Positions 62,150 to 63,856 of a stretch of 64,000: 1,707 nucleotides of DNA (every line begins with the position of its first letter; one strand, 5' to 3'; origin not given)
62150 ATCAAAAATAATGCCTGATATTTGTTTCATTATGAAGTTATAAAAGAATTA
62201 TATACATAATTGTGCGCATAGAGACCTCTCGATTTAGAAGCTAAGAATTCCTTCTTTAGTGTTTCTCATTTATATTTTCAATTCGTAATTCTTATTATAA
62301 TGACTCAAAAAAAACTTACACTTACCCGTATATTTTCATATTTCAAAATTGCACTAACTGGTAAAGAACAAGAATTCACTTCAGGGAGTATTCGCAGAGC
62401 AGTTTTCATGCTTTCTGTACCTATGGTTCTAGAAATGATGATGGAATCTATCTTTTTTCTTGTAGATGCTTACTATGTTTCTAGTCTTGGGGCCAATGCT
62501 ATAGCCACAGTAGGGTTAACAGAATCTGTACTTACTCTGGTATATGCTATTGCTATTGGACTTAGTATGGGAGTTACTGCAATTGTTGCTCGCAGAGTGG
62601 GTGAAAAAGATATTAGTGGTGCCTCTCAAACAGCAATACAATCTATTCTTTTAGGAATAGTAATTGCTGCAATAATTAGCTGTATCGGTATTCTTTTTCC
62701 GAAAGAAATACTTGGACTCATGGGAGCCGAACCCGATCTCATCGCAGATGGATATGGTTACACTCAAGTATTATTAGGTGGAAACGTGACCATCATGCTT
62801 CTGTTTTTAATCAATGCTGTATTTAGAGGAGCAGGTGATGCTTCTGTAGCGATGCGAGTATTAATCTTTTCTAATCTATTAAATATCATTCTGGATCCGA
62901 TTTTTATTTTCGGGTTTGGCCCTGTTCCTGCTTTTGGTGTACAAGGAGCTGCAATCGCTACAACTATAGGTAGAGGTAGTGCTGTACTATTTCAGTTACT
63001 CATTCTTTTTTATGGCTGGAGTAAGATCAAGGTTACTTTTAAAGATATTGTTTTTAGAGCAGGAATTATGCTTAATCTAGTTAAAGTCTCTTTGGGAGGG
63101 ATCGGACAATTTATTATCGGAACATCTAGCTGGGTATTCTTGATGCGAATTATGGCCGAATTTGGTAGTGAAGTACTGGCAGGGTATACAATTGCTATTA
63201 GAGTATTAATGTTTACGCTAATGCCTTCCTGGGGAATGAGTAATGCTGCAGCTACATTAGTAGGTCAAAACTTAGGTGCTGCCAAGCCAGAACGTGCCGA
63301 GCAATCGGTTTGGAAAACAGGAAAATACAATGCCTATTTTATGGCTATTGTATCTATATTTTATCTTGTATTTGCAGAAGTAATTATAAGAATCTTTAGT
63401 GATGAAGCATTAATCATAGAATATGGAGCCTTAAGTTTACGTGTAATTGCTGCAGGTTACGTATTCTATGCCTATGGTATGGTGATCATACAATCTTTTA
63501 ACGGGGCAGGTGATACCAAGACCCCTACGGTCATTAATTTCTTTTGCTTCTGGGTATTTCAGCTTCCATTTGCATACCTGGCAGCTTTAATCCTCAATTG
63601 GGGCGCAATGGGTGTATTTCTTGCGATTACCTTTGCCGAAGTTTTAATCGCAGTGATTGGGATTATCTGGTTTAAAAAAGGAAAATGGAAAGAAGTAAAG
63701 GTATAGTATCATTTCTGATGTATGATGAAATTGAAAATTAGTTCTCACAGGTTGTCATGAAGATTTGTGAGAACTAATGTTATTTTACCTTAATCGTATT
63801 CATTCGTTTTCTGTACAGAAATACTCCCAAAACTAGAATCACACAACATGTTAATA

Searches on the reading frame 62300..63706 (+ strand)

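Call 40: search_protein_families(library=pfam, proteins=[window:62300-63706:+], max_evalue=0.0001)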
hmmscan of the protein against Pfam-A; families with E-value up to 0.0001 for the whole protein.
window:62300-63706:+ (468 aa): 1 family
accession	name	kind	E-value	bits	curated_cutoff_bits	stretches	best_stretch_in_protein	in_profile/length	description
PF01554.23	MatE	-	2.7e-67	225.9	24.9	2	41-201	1-161/161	MatE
